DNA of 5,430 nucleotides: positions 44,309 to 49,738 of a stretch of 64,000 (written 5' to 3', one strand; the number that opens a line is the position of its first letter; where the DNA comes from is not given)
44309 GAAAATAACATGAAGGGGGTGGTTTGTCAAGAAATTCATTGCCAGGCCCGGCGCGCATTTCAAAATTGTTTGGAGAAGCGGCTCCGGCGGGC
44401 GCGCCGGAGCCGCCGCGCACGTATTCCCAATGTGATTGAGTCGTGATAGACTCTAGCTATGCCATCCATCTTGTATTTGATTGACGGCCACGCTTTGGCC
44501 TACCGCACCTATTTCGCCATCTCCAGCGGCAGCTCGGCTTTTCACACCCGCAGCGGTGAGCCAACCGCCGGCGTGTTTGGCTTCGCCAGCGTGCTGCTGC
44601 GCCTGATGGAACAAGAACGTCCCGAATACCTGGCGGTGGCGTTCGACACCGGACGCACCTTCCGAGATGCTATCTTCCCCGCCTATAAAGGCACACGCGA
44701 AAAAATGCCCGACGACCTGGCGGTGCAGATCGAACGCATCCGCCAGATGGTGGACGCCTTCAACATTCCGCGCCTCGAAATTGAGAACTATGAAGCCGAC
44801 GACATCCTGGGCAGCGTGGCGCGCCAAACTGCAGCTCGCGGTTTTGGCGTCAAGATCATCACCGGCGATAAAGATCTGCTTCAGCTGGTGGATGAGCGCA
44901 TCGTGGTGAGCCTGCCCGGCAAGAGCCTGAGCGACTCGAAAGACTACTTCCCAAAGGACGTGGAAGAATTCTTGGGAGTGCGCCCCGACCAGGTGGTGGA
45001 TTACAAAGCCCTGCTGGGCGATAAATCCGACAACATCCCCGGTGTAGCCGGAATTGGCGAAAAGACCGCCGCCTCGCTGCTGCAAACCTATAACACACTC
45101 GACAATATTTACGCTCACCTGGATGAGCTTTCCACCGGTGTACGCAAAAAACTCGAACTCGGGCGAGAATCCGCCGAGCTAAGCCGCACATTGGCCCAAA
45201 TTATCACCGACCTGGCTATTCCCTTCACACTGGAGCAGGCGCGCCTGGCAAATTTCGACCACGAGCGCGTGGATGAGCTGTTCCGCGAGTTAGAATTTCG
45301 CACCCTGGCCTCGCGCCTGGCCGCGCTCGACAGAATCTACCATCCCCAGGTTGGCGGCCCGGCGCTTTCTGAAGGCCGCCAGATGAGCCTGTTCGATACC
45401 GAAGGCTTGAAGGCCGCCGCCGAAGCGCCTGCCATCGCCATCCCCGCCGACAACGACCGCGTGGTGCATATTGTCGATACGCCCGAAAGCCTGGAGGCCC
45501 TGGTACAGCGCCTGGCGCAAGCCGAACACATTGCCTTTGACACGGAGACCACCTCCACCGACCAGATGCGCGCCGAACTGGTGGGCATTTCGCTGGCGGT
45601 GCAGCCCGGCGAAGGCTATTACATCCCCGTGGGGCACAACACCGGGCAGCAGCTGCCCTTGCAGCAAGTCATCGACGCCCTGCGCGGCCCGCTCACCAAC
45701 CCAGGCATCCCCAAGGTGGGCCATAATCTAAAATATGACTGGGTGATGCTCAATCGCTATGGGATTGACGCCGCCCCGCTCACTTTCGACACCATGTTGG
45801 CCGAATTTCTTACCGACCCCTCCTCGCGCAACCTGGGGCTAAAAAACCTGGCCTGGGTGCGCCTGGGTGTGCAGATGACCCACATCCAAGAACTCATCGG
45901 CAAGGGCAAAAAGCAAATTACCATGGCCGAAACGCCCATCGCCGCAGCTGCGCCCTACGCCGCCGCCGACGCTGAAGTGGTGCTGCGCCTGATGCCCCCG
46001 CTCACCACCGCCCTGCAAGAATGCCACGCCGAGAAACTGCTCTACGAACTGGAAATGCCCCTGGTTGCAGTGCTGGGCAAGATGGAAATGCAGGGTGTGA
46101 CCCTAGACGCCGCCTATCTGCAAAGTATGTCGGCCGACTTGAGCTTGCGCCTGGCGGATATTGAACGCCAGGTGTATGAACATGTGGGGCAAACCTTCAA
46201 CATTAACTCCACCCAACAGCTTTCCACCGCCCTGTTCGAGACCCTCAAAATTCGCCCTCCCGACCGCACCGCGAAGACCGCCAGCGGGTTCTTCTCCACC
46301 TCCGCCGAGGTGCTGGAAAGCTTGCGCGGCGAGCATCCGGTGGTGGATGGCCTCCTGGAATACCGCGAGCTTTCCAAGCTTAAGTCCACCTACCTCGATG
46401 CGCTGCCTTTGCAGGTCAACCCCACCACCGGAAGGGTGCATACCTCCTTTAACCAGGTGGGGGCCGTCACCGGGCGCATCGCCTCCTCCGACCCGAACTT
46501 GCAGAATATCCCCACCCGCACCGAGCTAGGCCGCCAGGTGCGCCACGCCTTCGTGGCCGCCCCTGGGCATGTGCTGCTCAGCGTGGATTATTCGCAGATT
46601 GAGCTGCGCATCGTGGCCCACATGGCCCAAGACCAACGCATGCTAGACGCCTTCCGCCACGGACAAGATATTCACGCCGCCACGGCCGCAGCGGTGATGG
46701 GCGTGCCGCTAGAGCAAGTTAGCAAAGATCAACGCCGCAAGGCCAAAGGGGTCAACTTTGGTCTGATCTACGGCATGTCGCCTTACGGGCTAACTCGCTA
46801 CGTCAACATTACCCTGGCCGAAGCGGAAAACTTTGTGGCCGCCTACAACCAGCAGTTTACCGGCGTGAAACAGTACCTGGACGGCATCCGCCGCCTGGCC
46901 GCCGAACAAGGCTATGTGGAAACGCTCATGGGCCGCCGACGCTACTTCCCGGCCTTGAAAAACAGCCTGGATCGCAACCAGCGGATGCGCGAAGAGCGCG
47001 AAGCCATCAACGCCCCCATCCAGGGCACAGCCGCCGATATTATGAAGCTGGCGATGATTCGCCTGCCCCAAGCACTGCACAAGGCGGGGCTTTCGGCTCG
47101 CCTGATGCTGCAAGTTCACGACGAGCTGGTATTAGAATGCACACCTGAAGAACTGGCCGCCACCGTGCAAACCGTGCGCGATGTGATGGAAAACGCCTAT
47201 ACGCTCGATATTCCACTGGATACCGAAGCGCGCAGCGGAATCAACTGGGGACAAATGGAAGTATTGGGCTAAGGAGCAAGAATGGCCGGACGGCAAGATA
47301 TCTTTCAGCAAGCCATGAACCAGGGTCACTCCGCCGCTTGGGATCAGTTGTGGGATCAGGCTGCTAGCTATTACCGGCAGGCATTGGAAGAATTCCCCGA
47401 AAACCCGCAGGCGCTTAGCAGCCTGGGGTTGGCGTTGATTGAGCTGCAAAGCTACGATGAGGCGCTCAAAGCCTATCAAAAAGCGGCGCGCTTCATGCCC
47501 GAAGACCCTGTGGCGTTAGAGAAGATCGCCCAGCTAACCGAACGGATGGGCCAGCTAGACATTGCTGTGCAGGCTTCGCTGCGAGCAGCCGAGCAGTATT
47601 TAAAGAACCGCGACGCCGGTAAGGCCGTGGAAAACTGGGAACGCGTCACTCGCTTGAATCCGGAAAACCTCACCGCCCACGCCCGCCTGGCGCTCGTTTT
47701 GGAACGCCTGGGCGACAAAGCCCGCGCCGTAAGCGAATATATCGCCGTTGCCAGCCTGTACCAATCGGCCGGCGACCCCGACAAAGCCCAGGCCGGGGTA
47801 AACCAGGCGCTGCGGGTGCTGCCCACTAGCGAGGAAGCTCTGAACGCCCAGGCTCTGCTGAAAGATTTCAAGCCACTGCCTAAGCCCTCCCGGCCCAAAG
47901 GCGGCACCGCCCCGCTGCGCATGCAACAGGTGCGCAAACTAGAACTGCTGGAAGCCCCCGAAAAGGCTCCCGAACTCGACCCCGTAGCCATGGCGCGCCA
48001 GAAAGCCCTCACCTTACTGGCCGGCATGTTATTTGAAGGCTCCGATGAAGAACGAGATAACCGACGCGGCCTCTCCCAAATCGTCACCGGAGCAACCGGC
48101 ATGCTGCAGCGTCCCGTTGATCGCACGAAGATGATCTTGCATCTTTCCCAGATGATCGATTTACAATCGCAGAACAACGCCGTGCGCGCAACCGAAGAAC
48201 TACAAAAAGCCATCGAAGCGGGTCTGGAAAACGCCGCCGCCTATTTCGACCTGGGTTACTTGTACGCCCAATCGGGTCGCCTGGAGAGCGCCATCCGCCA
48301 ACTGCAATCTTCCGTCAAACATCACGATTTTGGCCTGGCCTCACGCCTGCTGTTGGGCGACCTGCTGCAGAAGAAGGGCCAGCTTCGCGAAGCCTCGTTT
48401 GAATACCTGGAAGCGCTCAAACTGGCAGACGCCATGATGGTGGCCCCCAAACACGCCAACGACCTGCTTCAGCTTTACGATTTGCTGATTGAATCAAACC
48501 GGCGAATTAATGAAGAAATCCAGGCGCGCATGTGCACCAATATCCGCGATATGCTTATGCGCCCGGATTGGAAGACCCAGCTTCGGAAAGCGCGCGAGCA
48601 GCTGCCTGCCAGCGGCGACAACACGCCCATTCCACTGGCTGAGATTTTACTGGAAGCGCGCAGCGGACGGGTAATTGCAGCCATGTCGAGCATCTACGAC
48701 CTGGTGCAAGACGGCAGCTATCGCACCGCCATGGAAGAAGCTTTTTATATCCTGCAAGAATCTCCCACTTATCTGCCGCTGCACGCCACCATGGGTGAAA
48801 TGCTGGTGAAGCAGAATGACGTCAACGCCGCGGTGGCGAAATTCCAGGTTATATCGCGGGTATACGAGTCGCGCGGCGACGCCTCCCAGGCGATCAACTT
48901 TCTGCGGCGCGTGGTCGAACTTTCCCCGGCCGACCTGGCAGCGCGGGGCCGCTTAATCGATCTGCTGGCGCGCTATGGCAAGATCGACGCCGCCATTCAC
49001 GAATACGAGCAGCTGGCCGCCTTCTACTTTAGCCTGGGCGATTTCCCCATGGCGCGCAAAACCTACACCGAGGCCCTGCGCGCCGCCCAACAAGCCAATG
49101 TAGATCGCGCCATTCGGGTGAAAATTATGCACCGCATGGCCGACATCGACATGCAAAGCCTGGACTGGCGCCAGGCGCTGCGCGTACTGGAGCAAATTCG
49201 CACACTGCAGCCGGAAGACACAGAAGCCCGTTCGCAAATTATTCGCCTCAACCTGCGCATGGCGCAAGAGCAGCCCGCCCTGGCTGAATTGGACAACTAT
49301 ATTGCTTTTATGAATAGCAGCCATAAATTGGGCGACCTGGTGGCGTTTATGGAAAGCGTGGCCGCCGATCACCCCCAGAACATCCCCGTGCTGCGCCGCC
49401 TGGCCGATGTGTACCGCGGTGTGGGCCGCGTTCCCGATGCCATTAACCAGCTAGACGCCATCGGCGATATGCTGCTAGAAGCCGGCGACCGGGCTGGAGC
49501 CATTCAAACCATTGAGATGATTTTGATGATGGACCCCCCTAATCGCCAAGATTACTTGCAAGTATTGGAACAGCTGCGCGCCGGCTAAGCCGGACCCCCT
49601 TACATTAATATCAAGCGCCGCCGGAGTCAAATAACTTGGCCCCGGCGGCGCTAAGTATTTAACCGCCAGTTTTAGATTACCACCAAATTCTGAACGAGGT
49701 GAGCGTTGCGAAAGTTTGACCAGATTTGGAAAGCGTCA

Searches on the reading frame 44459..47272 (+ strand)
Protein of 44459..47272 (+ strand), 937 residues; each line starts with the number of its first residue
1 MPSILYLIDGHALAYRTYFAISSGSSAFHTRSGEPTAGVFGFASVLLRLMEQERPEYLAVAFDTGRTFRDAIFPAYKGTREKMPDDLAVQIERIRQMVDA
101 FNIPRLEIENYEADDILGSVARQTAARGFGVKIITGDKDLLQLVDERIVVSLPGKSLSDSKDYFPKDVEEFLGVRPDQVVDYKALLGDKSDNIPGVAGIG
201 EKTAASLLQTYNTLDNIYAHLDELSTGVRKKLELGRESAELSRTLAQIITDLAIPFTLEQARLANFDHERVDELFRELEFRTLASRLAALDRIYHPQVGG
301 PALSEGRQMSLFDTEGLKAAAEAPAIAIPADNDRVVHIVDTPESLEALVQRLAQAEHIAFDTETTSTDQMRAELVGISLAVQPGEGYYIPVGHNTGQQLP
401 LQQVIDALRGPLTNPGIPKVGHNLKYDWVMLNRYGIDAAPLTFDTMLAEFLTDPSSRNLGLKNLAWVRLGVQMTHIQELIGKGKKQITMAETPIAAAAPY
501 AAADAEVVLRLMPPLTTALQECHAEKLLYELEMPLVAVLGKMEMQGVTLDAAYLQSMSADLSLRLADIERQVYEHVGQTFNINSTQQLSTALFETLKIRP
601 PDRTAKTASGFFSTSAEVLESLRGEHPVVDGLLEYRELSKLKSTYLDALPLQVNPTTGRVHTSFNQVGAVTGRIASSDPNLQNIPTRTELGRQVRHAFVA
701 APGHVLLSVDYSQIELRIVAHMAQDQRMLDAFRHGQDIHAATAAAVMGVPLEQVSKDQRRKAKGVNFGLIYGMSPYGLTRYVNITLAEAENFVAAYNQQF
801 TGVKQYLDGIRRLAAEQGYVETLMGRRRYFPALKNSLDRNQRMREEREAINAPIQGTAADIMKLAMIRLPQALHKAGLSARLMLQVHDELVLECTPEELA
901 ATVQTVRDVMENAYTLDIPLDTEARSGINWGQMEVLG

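Call 6: search_protein_families(library=pfam, proteins=[window:44459-47272:+])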
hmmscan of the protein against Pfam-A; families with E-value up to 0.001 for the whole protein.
window:44459-47272:+ (937 aa): 5 families
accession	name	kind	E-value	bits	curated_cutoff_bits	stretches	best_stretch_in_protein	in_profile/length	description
PF00476.26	DNA_pol_A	-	6.9e-151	502.9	34.3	1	552-932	2-381/381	DNA polymerase family A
PF02739.22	5_3_exonuc_N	-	9.1e-52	175.5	34.3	1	5-170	2-161/164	5'-3' exonuclease, N-terminal resolvase-like domain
PF01367.25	5_3_exonuc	-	1.4e-33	115.6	40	1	174-268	1-96/97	5'-3' exonuclease, C-terminal SAM fold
PF01612.26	DNA_pol_A_exo1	-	3.8e-31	108.6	23.6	1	337-519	2-172/173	3'-5' exonuclease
PF22619.2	DNA_polI_exo1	-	3.3e-09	37.1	27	1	363-490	4-122/140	DNA polymerase I, ribonuclease H-like domain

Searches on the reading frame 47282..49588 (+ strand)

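Call 6: search_protein_families(library=pfam, proteins=[window:47282-49588:+])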
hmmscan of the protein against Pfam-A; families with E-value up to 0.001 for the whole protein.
window:47282-49588:+ (768 aa): 25 families
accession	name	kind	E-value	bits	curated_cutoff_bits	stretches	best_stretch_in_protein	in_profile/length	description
PF14559.12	TPR_19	-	3.3e-37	127.1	25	2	24-85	7-68/68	Tetratricopeptide repeat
PF07719.23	TPR_2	-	8.1e-35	116.5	27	1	43-75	2-34/34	Tetratricopeptide repeat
PF13428.12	TPR_14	-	7.4e-29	97.7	23.5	0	152-191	3-42/44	Tetratricopeptide repeat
PF13432.12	TPR_16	-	1.5e-28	99.3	32.7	3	23-76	12-65/65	Tetratricopeptide repeat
PF13424.12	TPR_12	-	9.2e-25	87.1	30.1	1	576-642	7-74/77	Tetratricopeptide repeat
PF00515.34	TPR_1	-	5.5e-23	80.2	27.8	1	43-73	2-32/34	Tetratricopeptide repeat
PF13414.12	TPR_11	-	9.5e-22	76.9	26.8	1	49-90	1-42/42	TPR repeat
PF13181.12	TPR_8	-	3.2e-21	74.1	25.7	0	43-70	2-29/34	Tetratricopeptide repeat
PF13431.12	TPR_17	-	4.8e-18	64.3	24.4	0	30-62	1-33/34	Tetratricopeptide repeat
PF13176.12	TPR_7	-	2.9e-16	58.5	27.9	0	44-70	1-29/36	Tetratricopeptide repeat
PF25064.1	ARM_TT21_5th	-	5.6e-14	52.9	27.8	0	531-610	14-91/117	TT21 fifth ARM repeats domain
PF13174.12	TPR_6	-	2.2e-12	47.2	26.3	0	23-40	15-32/33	Tetratricopeptide repeat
PF13371.12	TPR_9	-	2.8e-10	40.5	35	0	624-675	6-57/73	Tetratricopeptide repeat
PF23914.1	TPR_CcmH_CycH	-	3.6e-10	40.3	42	1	25-75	104-154/158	Cytochrome c-type biogenesis protein H TPR domain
PF12895.13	ANAPC3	-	2.1e-09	38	27.2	0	24-68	39-82/82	Anaphase-promoting complex, cyclosome, subunit 3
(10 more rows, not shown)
